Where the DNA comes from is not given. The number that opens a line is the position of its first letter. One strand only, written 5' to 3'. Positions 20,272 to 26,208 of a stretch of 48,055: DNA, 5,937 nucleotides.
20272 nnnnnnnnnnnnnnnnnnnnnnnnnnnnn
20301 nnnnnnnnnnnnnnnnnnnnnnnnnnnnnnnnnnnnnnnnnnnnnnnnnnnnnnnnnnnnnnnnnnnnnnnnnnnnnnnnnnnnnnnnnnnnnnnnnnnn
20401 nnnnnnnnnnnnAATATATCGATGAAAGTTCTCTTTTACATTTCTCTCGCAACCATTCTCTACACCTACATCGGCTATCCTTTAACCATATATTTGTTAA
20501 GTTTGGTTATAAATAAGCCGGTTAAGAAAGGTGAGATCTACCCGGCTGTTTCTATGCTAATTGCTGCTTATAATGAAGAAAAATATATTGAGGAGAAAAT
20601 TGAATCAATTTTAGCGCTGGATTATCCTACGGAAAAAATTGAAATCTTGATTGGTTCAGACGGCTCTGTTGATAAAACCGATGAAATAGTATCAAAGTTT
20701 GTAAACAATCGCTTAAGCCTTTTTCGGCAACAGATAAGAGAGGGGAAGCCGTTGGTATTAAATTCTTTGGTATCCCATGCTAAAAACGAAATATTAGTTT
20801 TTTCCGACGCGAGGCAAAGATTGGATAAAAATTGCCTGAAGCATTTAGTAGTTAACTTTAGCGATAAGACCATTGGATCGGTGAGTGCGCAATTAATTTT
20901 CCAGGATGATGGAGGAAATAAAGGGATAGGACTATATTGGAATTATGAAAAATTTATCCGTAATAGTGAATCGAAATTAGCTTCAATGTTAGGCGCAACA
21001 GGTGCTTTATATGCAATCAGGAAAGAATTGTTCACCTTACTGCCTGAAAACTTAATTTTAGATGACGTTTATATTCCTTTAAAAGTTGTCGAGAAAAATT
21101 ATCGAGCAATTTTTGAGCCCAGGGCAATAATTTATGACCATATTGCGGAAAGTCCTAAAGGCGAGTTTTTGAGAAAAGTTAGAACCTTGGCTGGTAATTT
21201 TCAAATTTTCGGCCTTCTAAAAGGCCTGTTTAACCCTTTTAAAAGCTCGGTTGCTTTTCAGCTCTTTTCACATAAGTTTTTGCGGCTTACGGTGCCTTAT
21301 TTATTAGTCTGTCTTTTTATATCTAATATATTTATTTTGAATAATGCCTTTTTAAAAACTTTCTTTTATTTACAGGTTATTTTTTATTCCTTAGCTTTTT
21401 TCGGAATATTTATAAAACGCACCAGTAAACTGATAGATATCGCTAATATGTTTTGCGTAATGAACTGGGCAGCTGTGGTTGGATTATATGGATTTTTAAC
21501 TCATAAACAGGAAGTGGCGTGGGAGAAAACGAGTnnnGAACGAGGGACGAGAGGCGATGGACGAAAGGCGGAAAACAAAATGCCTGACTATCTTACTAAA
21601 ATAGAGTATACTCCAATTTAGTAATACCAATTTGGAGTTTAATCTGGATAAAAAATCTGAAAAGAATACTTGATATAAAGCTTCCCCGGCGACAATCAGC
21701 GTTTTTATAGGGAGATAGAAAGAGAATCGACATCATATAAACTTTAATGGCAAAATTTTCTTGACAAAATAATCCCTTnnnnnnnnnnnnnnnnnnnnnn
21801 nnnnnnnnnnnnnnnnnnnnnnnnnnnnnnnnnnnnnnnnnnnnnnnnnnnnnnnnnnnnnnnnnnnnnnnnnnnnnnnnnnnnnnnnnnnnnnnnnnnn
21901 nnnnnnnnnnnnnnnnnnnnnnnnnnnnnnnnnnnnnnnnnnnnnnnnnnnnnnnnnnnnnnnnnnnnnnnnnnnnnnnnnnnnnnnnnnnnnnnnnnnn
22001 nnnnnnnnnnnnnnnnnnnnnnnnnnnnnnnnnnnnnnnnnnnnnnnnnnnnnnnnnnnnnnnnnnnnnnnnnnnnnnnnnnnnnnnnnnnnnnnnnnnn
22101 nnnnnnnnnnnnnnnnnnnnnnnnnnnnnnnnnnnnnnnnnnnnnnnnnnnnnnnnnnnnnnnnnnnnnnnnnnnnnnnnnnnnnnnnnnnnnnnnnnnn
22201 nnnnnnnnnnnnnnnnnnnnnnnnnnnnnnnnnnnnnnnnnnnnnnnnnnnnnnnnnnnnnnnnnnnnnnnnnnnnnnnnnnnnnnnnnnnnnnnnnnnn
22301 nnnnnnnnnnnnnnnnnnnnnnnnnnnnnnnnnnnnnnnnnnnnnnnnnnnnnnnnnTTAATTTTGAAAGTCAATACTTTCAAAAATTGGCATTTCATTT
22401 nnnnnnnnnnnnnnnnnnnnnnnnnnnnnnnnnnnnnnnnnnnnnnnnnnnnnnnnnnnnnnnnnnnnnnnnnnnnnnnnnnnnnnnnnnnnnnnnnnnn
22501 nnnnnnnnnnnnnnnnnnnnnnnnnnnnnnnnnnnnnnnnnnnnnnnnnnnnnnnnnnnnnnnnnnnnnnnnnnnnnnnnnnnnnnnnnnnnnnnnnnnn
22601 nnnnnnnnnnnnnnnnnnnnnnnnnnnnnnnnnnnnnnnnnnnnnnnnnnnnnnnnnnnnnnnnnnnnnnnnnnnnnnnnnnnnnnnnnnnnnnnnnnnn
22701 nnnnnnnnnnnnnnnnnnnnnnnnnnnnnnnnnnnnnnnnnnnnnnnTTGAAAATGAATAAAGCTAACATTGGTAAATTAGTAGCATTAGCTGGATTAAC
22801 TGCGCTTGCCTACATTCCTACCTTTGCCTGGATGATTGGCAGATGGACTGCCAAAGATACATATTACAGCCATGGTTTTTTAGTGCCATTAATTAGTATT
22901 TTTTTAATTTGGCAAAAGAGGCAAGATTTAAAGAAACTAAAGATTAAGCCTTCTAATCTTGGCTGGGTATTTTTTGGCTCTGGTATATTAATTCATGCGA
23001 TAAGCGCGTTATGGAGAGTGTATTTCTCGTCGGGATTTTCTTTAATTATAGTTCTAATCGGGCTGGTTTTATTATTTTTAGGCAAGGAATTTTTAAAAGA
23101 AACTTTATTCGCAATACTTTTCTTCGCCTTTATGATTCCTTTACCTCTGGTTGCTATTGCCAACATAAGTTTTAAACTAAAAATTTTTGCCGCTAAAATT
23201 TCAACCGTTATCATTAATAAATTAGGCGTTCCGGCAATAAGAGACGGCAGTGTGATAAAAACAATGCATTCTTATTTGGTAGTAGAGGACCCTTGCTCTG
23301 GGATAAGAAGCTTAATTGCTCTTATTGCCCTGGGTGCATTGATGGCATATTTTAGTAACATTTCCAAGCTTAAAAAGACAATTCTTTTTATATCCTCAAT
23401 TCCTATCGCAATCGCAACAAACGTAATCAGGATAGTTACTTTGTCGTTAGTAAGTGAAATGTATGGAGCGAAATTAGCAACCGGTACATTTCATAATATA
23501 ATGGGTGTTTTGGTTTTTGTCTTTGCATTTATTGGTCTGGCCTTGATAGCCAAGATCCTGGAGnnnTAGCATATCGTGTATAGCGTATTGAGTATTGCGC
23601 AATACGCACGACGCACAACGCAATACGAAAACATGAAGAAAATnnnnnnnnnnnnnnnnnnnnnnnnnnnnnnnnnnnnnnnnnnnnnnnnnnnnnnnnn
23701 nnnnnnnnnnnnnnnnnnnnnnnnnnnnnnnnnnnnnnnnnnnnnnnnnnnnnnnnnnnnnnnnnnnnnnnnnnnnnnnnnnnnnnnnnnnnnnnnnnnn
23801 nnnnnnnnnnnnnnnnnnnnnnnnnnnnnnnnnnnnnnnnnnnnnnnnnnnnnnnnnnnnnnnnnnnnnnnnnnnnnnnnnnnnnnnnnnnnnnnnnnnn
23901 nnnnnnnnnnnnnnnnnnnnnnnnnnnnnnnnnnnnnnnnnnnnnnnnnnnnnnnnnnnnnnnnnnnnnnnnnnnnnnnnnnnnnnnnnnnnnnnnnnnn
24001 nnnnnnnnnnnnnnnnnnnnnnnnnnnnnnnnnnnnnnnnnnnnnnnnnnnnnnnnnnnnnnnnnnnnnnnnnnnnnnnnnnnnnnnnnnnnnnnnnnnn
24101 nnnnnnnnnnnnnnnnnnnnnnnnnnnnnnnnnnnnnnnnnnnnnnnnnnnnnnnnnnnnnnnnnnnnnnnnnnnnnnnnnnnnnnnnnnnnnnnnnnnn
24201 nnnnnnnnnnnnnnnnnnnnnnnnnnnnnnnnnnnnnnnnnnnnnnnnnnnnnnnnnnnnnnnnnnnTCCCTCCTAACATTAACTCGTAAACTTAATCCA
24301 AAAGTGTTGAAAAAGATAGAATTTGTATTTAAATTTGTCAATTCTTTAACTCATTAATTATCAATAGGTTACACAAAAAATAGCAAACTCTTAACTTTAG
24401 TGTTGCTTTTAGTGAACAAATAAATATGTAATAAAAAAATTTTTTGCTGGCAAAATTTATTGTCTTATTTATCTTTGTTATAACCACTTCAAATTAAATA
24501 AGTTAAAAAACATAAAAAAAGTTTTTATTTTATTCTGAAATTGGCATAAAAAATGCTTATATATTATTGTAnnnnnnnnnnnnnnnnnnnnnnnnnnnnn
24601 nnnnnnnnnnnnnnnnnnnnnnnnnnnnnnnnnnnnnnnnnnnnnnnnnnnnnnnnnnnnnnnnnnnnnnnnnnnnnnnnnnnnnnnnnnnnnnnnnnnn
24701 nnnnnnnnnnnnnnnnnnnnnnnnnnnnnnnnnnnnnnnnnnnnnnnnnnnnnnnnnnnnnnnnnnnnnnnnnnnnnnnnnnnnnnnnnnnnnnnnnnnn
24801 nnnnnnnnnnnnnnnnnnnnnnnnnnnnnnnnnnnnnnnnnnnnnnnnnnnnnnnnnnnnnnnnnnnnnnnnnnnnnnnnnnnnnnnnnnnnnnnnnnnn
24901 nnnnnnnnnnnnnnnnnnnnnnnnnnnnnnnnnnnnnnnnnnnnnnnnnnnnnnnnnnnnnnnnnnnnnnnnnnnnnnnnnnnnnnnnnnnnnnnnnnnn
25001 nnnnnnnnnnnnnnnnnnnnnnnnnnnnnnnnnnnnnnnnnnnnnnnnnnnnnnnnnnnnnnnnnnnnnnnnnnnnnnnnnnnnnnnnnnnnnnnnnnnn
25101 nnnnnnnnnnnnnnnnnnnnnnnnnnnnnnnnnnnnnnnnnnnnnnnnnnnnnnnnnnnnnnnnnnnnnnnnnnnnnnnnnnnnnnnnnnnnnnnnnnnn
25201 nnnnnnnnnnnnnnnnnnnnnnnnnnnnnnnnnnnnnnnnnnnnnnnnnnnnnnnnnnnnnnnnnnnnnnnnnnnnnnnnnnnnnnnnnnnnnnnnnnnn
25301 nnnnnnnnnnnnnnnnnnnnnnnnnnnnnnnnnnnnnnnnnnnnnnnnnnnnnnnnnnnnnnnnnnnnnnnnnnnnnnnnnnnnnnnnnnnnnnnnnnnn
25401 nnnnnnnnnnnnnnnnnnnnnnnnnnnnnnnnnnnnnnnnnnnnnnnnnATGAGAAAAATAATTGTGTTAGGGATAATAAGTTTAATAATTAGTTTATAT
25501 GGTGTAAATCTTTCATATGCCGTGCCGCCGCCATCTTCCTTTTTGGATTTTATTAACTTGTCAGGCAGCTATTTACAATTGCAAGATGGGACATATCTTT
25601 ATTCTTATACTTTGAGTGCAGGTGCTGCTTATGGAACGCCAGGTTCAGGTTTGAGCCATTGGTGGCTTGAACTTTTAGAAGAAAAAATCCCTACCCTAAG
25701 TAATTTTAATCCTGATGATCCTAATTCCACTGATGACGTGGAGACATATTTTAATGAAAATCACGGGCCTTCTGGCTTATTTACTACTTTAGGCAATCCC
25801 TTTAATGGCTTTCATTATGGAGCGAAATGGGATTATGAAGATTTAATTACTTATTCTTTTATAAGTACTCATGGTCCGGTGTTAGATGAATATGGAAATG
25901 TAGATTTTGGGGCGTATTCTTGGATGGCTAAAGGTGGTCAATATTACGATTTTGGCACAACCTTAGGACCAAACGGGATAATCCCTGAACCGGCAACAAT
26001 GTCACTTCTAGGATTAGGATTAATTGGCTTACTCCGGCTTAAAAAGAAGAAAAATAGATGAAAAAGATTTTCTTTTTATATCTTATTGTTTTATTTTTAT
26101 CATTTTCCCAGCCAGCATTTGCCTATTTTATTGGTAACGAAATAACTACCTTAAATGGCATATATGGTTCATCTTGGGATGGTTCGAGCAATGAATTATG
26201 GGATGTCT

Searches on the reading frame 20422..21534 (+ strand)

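Call 3: search_protein_families(library=ncbifam, proteins=[window:20422-21534:+], max_evalue=0.01)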
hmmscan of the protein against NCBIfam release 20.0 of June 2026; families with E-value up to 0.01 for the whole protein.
window:20422-21534:+ (371 aa): 18 families
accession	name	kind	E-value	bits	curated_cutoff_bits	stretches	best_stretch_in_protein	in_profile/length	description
TIGR03937.1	PgaC_IcaA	equivalog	1.4e-24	86.8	422.3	1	32-313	36-322/407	poly-beta-1,6-N-acetyl-D-glucosamine synthase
TIGR03111.1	glyc2_xrt_Gpos1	hypoth_equivalog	1.4e-12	47.1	363.95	1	23-169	30-180/439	TIGR03111 family XrtG-associated glycosyltransferase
TIGR03965.1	mycofact_glyco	equivalog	1.3e-09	37.4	280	1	29-159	63-192/467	mycofactocin biosynthesis glycosyltransferase MftF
NF050050.1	ProtGlycPglI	equivalog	4.1e-08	33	500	1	41-154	2-115/306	GalNAc(5)-diNAcBac-PP-undecaprenol beta-1,3-glucosyltransferase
NF007482.0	PRK10073.1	equivalog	2.5e-07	30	423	1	41-143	6-107/334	glycosyltransferase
NF038299.1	EPS_HpsN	equivalog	2.8e-07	29.8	425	1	41-158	1-119/317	hormogonium polysaccharide biosynthesis glycosyltransferase HpsN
NF047683.1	TeichurnBiosyTuaG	equivalog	7e-07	29.1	400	1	40-142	5-107/252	teichuronic acid biosynthesis protein TuaG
NF053739.1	GlytfEpsEBac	equivalog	7.8e-07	28.3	450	1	41-170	1-132/265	glycosyltransferase EpsE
TIGR04242.1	nodulat_NodC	equivalog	8e-07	28.3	550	1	32-161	39-171/395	chitooligosaccharide synthase NodC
NF041875.1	EPS_EpsD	equivalog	3.2e-06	26.8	370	1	43-140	1-98/325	exopolysaccharide biosynthesis glycosyltransferase EpsD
TIGR03469.1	HpnB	hypoth_equivalog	4.1e-06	26.1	379.25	1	33-104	36-106/386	hopene-associated glycosyltransferase HpnB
TIGR03030.1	CelA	equivalog_domain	4.7e-06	24.9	699.1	1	9-86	90-178/714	UDP-forming cellulose synthase catalytic subunit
NF041865.1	EpsU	equivalog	5.2e-06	25.7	700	1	14-123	12-120/394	exopolysaccharide biosynthesis GT2 family glycosyltransferase EpsU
TIGR04283.1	glyco_like_mftF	equivalog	8.8e-06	25.5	182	1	43-146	1-97/221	TIGR04283 family arsenosugar biosynthesis glycosyltransferase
TIGR03472.1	HpnI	equivalog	1.8e-05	23.8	310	1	8-155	12-160/373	bacteriohopanetetrol glucosamine biosynthesis glycosyltransferase HpnI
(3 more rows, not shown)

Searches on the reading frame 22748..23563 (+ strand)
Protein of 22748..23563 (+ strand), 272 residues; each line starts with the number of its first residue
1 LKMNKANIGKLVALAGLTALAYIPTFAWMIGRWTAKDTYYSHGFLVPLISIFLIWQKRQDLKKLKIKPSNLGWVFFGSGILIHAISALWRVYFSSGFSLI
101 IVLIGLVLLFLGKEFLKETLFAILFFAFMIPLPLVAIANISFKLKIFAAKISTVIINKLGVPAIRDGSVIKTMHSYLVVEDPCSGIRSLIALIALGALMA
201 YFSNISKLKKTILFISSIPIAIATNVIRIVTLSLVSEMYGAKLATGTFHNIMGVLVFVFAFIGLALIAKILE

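Call 3: search_protein_families(library=ncbifam, proteins=[window:22748-23563:+], max_evalue=0.01)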
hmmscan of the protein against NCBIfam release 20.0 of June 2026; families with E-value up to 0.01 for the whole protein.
window:22748-23563:+ (272 aa): 20 families
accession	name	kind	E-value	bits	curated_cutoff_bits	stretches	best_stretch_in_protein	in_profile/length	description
TIGR03109.2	exosort_XrtA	exception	1.9e-55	188.1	208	1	11-269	3-257/261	exosortase A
NF038142.1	exosort_XrtW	exception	8.4e-53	179.4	425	1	11-271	5-265/494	exosortase W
TIGR04152.1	exosort_VPLPA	exception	1e-49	170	400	1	33-271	5-242/486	VPLPA-CTERM-specific exosortase XrtD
TIGR02602.1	8TM_EpsH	subfamily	8.6e-49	166.2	105.55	1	32-268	3-237/241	exosortase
NF035943.2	exosort_XrtV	exception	4.4e-40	137.7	313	1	10-271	5-266/270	exosortase V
TIGR03113.1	exosort_XrtB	exception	3.9e-34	118.5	275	1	14-271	5-264/268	exosortase B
TIGR04151.1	exosort_VPDSG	exception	2.9e-19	69.6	300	1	34-267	52-295/306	VPDSG-CTERM-specific exosortase XrtC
TIGR04178.1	exo_archaeo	signature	1.1e-18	67.4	23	1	179-271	3-95/97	exosortase/archaeosortase family protein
TIGR04156.1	cyanoexo_CrtB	exception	1.1e-15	57.9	300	1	12-257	4-252/280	cyanoexosortase B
NF033770.1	exosort_XrtT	exception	6.1e-14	51.4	250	1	15-267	6-263/472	exosortase T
NF033464.1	cyanoexo_CrtC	exception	3.4e-13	49.8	225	1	9-258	5-261/278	cyanoexosortase C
TIGR03763.1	cyanoexo_CrtA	exception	1.1e-11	44.8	150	1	38-260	30-247/260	cyanoexosortase A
NF012182.0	exosortase_XrtQ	exception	1.5e-11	44.2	270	1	16-260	11-247/256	exosortase Q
TIGR04489.1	exosort_XrtO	exception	4.2e-11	42.3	250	1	23-261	6-248/451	exosortase O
TIGR03762.1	archaeo_artC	exception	1.7e-07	31.3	100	1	118-262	118-267/274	archaeosortase C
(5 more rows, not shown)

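Call 4: search_protein_families(library=pfam, proteins=[window:22748-23563:+], max_evalue=0.1)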
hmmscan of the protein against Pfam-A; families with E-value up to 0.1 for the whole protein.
window:22748-23563:+ (272 aa): 1 family
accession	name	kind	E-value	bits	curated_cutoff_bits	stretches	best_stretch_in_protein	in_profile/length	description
PF09721.15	Exosortase_EpsH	-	2.1e-63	214.5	25.7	1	17-270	3-253/254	Transmembrane exosortase (Exosortase_EpsH)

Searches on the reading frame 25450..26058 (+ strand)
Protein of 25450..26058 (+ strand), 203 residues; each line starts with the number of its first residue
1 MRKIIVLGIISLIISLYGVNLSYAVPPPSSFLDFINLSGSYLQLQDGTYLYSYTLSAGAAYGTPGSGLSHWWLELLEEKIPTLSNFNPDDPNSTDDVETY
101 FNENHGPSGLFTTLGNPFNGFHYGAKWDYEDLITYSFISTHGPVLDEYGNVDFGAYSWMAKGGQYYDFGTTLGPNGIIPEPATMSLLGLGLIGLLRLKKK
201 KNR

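Call 3: search_protein_families(library=ncbifam, proteins=[window:25450-26058:+], max_evalue=0.01)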
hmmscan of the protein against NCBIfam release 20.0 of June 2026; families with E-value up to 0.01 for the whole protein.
window:25450-26058:+ (203 aa): 7 families
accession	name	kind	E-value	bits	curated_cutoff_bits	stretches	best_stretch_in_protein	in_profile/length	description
NF038125.1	PEP_CTERM_THxN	subfamily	3.2e-05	23.6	85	1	175-201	220-246/246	THxN family PEP-CTERM protein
TIGR02595.1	PEP_CTERM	domain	4.7e-05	23.9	16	1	178-201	1-23/24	PEP-CTERM sorting domain-containing protein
NF038118.1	PEP_CTERM_CCXG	equivalog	0.00054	19.7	90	1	158-201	156-199/199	CCXG family PEP-CTERM protein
NF041538.1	PEP_EDSA_1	subfamily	0.00085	19.1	100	1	178-195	284-301/307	EDSAP-1 family PEP-CTERM protein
NF033554.9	floc_PepA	equivalog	0.0016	18.3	80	1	178-201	237-260/261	flocculation-associated PEP-CTERM protein PepA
NF041927.1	Xrt_dep_XDP1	equivalog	0.0054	16.7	125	1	174-201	215-242/242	exosortase-dependent surface protein XDP1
NF038120.1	PEP_CTERM_QFxxD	subfamily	0.0059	16.5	80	0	178-199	193-214/215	NF038120 family PEP-CTERM protein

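Call 4: search_protein_families(library=pfam, proteins=[window:25450-26058:+], max_evalue=0.1)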
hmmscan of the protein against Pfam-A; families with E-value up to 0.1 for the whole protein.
window:25450-26058:+ (203 aa): 1 family
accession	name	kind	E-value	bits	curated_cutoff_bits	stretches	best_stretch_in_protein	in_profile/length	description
PF07589.16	PEP-CTERM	-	4e-06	27.1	20.7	1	178-198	2-23/24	PEP-CTERM motif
